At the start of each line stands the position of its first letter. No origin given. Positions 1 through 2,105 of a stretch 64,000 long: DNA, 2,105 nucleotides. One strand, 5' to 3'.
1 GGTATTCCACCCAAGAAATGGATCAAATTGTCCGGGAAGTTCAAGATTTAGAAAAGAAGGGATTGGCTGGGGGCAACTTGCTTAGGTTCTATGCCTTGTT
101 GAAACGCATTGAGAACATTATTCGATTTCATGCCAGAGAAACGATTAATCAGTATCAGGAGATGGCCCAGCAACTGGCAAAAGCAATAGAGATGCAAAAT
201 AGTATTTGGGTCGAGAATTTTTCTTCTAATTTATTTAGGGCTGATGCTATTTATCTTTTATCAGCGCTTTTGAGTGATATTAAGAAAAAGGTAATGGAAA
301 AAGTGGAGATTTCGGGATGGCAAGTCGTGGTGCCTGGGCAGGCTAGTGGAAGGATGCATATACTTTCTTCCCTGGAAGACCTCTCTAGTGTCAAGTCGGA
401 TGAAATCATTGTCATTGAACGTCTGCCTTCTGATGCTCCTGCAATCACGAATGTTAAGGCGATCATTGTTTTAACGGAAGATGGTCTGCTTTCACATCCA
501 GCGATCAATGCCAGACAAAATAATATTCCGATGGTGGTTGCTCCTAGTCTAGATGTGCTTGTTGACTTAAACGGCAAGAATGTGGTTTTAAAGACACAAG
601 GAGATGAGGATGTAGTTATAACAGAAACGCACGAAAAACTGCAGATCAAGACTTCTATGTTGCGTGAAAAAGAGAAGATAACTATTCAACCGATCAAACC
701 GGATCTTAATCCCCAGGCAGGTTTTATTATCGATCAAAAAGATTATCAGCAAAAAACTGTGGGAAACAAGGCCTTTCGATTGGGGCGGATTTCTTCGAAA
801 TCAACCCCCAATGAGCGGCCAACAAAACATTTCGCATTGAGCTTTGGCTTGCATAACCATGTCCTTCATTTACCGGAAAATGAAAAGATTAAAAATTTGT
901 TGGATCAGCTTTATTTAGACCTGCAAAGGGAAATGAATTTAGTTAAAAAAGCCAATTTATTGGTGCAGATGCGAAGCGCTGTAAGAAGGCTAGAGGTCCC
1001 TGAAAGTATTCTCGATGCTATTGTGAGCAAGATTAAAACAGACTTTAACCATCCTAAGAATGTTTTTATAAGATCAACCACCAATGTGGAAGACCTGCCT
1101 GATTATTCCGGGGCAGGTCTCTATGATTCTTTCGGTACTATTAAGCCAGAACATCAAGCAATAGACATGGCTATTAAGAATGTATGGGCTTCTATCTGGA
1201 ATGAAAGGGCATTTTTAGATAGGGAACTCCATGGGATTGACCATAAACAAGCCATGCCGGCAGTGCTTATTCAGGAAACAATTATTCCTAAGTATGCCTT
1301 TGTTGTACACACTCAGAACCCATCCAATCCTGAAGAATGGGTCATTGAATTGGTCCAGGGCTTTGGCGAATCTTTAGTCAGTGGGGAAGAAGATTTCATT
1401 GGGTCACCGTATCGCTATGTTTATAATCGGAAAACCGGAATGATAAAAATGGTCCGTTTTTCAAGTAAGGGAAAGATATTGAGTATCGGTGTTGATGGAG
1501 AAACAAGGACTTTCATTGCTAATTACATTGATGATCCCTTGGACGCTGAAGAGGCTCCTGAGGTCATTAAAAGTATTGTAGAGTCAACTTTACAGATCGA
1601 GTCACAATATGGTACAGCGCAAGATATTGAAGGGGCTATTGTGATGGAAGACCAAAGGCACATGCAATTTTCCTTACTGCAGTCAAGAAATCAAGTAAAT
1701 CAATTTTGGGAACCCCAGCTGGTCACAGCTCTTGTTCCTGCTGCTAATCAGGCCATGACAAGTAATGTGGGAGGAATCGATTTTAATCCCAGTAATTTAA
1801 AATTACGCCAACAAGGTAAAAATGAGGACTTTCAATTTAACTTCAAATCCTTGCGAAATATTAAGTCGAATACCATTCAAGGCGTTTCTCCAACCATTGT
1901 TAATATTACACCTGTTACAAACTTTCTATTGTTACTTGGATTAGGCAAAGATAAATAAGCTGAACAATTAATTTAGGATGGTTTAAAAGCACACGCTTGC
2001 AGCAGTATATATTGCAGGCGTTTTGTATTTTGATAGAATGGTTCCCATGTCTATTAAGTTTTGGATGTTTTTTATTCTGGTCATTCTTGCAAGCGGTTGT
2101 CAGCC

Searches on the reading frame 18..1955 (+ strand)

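Call 95: search_protein_families(library=padloc, alignment_id=A7, max_evalue=1e-12)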
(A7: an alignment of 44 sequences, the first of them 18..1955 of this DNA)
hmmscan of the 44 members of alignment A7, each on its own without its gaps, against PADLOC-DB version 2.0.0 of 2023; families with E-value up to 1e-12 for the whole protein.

A. member 1, window:18-1955:+ (646 aa): 0 families

B. families by the number of members that match (of 44 scanned): 20 families
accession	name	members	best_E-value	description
PDLC02503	BrxHI|BrxHII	3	3.3e-29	BrxHI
PDLC03928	PsyrT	3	2.2e-28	-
PDLC02864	DpdF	3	4.1e-25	DpdF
PDLC02861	DpdF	3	9.1e-23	DpdF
PDLC02870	DpdF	3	8.1e-19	DpdF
PDLC02707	PbeA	3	1.4e-17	PbeA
PDLC03960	SngC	2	1.8e-22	-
PDLC01252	Cas3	2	1.7e-15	CAS-I; effector_G3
PDLC02623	DrmD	2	1.3e-14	DrmD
PDLC04135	mad3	1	3.5e-52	mads_3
PDLC02980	AriA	1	1.1e-18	-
PDLC01770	Cas3g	1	1.9e-17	-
PDLC04164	AriA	1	1.3e-15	-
PDLC04140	mad8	1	3.4e-15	mads_8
PDLC02872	DpdF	1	4.2e-15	DpdF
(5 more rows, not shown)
